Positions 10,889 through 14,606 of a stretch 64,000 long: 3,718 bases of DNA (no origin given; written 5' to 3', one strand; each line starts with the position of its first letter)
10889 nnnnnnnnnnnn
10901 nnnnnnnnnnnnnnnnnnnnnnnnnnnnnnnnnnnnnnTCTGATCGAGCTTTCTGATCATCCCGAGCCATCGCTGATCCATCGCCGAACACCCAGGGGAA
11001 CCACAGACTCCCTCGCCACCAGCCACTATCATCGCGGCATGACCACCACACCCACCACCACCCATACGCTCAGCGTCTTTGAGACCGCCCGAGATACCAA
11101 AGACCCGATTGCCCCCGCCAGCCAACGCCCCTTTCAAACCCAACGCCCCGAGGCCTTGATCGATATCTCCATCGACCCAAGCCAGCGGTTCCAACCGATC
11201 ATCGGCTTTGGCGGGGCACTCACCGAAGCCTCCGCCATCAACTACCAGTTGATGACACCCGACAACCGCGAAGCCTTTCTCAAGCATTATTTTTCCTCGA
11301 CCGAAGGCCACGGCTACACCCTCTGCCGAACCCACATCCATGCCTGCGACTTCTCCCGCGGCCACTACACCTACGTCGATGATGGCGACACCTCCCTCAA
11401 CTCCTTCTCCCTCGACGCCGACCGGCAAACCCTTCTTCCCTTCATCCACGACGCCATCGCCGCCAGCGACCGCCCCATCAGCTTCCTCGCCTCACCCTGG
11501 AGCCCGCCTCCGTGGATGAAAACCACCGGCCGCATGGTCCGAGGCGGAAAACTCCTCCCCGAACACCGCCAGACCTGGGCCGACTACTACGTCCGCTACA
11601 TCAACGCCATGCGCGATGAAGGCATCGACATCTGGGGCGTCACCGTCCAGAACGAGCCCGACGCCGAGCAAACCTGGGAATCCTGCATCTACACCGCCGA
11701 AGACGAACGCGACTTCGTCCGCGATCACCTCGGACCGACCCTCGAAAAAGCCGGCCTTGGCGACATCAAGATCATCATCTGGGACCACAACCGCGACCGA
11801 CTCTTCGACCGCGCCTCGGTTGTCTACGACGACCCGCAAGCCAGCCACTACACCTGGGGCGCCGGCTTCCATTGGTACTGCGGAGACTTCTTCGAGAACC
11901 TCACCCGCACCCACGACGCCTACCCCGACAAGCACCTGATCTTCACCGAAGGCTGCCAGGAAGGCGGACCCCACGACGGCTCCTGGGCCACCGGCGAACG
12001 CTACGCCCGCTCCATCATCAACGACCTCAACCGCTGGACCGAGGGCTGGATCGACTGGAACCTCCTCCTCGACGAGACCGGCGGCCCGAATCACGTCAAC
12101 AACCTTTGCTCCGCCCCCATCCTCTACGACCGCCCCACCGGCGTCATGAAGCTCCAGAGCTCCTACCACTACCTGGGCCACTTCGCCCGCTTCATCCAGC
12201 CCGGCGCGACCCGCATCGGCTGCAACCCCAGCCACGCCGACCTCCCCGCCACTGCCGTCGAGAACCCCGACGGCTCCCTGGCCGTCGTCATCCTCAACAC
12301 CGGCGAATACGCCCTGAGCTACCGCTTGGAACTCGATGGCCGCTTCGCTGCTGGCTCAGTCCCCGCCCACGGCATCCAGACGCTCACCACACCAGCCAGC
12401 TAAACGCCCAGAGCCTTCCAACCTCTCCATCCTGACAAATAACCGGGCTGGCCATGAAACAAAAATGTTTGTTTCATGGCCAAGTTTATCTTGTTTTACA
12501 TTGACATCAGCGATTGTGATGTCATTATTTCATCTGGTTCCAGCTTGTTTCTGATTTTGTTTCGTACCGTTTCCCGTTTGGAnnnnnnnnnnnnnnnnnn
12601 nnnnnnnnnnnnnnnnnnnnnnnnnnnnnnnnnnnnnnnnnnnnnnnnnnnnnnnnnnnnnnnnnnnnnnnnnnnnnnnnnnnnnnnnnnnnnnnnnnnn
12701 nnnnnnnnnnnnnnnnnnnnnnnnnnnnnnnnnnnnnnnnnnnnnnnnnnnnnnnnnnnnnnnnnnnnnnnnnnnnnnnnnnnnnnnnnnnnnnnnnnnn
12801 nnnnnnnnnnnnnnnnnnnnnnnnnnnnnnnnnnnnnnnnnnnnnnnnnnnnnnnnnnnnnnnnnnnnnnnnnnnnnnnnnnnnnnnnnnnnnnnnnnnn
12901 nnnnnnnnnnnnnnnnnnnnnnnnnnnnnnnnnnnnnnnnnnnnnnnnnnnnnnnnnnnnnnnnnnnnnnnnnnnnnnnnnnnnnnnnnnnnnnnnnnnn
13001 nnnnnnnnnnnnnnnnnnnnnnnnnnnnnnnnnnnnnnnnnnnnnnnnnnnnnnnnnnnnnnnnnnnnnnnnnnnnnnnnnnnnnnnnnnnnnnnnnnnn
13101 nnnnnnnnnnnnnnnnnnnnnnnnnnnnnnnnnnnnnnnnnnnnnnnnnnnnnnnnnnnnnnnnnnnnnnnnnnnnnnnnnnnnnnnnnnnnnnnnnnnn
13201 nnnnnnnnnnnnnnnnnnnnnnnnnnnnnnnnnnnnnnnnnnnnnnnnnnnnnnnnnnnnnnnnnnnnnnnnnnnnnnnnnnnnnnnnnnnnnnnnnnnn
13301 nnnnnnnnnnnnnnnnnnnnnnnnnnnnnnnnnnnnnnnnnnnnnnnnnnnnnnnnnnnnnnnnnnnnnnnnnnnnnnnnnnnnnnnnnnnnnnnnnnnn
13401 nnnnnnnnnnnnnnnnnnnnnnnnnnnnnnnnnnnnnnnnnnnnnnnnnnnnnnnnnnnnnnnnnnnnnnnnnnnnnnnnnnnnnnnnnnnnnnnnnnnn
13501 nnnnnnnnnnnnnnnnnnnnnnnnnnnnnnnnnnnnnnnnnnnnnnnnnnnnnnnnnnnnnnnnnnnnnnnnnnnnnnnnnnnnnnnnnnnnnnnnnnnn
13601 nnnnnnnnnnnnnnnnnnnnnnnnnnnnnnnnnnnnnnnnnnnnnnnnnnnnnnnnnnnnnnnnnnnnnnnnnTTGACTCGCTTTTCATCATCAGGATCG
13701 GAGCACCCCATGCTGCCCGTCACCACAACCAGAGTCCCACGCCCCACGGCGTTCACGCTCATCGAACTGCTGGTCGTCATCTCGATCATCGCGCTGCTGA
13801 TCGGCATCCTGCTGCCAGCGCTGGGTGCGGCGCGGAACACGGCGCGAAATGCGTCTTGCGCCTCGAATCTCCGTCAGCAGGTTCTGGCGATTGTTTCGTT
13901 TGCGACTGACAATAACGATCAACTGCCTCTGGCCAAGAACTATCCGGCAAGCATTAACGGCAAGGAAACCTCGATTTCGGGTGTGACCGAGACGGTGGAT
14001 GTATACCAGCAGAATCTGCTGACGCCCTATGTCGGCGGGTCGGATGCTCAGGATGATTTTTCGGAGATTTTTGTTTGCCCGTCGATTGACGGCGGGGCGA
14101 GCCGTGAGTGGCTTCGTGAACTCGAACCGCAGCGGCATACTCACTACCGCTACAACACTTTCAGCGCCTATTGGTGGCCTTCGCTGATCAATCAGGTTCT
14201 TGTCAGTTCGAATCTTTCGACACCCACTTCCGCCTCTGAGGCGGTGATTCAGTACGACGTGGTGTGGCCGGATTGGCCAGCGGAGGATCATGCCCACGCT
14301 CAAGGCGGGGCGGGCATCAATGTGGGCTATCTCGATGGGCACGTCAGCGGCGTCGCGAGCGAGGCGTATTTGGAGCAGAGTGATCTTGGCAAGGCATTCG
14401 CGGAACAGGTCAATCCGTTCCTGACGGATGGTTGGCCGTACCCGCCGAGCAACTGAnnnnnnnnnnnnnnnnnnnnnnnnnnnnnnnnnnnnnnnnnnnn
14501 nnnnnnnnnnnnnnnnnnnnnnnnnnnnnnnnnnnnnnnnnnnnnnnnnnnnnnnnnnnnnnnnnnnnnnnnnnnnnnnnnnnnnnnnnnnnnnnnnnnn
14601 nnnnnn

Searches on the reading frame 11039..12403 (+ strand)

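Call 49: search_protein_families(library=pfam, proteins=[window:11039-12403:+], max_evalue=0.001)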
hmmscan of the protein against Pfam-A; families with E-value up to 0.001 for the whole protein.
window:11039-12403:+ (454 aa): 2 families
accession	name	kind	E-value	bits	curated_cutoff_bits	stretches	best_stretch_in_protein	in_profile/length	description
PF02055.22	Glyco_hydro_30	-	7e-75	252.6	23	1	54-386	1-348/348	Glycosyl hydrolase family 30 TIM-barrel domain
PF17189.10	Glyco_hydro_30C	-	2e-13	50.7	22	1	389-449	1-65/65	Glycosyl hydrolase family 30 beta sandwich domain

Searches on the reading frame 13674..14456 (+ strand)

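Call 49: search_protein_families(library=pfam, proteins=[window:13674-14456:+], max_evalue=0.001)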
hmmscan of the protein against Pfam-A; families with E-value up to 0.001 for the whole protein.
window:13674-14456:+ (260 aa): 1 family
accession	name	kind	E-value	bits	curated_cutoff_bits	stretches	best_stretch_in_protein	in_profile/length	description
PF07963.17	N_methyl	-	3.5e-05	23.6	21.2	1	26-47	6-27/27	Prokaryotic N-terminal methylation motif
